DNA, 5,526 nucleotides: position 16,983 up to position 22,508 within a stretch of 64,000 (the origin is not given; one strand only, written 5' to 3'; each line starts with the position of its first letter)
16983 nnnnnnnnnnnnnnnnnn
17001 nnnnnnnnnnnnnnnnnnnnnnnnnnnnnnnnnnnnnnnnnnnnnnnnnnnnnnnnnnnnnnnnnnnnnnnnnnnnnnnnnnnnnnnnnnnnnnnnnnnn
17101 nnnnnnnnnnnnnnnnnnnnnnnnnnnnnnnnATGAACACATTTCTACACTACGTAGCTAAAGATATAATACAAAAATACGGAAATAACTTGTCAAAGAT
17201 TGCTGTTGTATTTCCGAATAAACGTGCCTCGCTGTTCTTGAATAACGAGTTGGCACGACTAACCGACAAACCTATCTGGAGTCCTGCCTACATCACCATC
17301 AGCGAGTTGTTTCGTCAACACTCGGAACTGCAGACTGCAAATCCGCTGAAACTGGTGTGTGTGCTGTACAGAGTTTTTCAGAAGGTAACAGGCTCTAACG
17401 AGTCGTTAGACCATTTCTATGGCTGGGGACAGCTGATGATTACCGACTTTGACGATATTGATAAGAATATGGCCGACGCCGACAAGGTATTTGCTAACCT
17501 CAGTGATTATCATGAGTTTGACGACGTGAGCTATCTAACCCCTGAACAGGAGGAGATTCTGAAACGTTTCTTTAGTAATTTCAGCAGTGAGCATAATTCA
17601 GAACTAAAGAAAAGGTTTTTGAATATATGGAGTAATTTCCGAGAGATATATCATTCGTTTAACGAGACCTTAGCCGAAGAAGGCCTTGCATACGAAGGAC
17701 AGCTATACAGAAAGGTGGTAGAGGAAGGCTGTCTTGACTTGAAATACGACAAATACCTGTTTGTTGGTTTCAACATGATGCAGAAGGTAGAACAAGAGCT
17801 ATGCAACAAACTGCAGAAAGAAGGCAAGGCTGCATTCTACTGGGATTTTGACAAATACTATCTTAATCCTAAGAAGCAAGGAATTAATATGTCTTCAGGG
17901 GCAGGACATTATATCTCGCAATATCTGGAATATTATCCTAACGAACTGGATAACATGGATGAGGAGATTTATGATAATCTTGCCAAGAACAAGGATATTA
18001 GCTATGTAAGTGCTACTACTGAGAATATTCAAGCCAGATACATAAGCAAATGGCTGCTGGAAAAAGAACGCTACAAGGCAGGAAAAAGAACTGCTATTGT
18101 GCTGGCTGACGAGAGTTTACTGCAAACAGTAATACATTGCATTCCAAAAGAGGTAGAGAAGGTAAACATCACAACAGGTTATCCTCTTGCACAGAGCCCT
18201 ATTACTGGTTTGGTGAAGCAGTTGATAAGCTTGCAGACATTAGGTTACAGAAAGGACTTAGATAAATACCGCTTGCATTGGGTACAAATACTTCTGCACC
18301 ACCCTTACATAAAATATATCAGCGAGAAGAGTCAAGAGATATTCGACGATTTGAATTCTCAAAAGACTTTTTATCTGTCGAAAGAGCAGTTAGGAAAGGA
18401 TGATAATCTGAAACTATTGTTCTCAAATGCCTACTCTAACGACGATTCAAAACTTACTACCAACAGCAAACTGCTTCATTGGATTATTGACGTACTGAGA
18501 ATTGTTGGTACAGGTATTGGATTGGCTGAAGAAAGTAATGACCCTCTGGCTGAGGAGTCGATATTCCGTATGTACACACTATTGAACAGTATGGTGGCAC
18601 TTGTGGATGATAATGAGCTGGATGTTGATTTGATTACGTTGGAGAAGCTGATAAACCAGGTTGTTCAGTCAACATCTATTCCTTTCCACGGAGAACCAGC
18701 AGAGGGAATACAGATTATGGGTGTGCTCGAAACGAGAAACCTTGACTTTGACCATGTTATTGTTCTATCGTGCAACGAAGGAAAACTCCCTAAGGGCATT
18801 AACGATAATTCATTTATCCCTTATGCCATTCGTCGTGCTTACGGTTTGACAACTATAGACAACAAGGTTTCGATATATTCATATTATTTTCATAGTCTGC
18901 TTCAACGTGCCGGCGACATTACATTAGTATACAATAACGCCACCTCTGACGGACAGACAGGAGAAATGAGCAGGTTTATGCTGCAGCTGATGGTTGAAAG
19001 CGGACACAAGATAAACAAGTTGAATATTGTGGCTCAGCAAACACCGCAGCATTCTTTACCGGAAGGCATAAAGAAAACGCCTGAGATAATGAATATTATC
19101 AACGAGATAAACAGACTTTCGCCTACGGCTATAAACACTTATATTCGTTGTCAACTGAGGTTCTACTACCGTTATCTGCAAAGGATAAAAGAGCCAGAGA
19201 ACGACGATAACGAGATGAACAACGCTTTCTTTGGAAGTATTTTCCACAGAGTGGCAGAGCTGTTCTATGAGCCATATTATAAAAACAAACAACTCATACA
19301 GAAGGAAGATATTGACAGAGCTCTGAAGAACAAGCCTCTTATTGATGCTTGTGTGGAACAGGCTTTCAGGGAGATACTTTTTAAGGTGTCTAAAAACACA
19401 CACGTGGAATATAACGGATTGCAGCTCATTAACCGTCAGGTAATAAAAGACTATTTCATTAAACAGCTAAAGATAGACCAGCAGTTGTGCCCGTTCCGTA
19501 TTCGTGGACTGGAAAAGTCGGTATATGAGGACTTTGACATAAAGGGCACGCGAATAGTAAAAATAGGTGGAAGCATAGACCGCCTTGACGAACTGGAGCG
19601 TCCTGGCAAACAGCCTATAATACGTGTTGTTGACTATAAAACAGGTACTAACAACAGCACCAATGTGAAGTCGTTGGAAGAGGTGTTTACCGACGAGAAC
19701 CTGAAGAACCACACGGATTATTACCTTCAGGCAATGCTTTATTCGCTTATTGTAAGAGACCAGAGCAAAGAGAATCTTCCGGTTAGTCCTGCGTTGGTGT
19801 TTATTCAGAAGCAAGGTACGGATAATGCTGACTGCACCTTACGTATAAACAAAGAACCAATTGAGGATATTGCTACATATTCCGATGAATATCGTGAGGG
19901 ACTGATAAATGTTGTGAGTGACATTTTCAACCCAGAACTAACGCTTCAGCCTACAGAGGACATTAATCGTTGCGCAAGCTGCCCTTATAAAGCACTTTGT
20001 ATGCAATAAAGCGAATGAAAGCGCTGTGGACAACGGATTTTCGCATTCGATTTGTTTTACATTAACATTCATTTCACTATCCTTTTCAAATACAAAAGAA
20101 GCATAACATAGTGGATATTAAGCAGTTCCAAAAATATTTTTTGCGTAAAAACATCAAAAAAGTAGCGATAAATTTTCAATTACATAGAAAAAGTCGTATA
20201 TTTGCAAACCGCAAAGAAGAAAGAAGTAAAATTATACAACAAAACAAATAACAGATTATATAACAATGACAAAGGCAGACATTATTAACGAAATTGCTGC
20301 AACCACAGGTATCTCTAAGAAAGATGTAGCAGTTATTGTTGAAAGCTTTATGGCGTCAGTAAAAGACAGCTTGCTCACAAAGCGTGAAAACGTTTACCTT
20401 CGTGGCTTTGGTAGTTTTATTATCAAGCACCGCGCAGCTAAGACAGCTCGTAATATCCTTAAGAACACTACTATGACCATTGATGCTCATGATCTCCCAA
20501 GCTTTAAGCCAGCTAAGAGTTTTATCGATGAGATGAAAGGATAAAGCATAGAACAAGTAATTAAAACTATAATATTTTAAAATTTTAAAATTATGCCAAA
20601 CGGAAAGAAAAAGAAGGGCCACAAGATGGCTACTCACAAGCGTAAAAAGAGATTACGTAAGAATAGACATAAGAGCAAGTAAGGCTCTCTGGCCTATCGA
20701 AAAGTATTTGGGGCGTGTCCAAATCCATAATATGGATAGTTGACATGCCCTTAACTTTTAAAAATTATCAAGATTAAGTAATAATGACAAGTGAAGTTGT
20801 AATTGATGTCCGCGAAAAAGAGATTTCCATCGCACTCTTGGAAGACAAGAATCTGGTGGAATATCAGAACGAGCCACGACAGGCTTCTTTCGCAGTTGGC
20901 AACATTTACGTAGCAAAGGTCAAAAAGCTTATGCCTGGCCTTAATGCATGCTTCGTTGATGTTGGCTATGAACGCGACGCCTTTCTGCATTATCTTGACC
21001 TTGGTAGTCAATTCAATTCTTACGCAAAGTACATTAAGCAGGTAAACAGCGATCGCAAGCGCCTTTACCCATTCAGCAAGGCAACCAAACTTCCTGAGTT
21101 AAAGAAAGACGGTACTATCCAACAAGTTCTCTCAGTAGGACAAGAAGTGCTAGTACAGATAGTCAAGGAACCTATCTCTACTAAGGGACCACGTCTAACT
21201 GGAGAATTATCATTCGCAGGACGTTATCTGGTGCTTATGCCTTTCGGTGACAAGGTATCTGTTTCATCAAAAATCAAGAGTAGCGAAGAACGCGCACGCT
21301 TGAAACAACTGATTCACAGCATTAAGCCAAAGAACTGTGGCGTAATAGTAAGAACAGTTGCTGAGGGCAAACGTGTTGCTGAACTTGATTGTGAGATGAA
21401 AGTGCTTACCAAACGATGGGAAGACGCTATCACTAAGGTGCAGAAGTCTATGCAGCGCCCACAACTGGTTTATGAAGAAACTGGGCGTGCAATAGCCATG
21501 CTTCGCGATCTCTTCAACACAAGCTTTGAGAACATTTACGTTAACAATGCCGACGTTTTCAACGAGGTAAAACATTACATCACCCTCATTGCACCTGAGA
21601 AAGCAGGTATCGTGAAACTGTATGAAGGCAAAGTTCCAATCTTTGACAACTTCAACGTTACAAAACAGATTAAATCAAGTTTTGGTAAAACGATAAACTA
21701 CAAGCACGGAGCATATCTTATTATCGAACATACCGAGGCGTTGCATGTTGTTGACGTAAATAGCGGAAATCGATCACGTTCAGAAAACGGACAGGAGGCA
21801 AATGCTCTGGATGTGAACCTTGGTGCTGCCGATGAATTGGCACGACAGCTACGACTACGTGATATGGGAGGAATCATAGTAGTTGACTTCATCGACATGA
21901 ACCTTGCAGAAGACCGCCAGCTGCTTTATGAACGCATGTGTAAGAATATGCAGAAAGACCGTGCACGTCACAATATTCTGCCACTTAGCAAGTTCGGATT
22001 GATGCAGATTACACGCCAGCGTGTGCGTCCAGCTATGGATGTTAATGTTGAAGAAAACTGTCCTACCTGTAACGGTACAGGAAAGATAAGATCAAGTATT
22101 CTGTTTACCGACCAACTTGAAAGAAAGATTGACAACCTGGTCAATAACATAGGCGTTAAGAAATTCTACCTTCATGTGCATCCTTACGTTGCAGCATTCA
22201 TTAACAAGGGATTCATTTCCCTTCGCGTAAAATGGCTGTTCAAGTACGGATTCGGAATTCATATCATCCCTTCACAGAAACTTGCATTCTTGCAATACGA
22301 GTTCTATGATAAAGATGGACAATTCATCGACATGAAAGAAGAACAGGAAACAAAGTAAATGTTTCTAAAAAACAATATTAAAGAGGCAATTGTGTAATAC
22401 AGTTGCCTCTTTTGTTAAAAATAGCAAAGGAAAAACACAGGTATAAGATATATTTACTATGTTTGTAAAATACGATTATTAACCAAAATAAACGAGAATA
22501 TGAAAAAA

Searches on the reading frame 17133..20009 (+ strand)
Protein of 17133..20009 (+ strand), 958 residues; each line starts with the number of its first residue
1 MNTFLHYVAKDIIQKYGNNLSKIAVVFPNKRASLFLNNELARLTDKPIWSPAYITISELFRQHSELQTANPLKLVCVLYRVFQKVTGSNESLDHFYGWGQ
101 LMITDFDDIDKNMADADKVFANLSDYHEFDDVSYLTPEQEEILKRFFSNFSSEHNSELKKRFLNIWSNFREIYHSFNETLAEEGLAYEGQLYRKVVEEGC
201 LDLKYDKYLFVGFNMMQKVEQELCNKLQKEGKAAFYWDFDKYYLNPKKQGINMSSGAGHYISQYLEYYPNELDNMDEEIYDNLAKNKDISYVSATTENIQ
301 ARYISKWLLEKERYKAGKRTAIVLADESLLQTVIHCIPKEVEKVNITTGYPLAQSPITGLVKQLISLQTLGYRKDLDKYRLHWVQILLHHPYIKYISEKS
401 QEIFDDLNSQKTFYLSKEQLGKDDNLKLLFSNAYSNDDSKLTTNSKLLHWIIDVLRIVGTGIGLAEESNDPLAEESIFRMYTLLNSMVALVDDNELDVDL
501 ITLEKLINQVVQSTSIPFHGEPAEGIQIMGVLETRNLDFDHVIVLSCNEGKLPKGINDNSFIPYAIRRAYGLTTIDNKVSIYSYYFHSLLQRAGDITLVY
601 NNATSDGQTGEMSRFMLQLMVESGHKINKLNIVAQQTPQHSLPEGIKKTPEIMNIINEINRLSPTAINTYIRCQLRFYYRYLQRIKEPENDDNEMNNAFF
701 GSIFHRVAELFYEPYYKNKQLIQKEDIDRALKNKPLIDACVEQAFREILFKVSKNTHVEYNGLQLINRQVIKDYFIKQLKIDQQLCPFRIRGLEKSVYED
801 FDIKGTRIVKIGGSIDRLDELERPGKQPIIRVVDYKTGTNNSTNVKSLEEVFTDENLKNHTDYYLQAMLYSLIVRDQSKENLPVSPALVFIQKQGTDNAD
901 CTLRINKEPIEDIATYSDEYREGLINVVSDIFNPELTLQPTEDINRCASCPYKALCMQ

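Call 64: search_protein_families(library=pfam, proteins=[window:17133-20009:+], max_evalue=0.00001)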
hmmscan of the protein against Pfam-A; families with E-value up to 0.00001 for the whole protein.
window:17133-20009:+ (958 aa): 1 family
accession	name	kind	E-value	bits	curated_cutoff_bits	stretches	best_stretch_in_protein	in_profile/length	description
PF12705.13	PDDEXK_1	-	3.7e-37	129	22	1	661-956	1-246/247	PD-(D/E)XK nuclease superfamily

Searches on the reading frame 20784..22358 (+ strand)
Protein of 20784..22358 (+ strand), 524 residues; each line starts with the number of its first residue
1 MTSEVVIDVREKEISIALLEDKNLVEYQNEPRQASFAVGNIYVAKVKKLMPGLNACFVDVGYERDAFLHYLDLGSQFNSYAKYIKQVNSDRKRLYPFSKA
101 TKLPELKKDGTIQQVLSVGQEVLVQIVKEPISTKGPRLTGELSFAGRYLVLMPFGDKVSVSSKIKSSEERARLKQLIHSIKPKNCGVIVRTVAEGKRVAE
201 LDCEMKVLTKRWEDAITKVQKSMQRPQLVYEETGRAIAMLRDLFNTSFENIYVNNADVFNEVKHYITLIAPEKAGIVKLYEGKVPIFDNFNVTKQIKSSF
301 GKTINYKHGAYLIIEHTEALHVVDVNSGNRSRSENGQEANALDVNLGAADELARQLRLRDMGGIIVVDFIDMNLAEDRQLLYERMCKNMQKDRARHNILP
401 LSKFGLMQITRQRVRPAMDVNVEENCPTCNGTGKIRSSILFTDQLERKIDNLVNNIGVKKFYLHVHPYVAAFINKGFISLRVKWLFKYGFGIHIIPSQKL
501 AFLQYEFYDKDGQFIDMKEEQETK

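Call 64: search_protein_families(library=pfam, proteins=[window:20784-22358:+], max_evalue=0.00001)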
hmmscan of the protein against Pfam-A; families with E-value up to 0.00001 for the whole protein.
window:20784-22358:+ (524 aa): 1 family
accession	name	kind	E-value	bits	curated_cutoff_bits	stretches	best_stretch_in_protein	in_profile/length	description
PF10150.14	RNase_E_G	-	1.8e-97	326.5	25.5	1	143-414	1-270/270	Ribonuclease E/G family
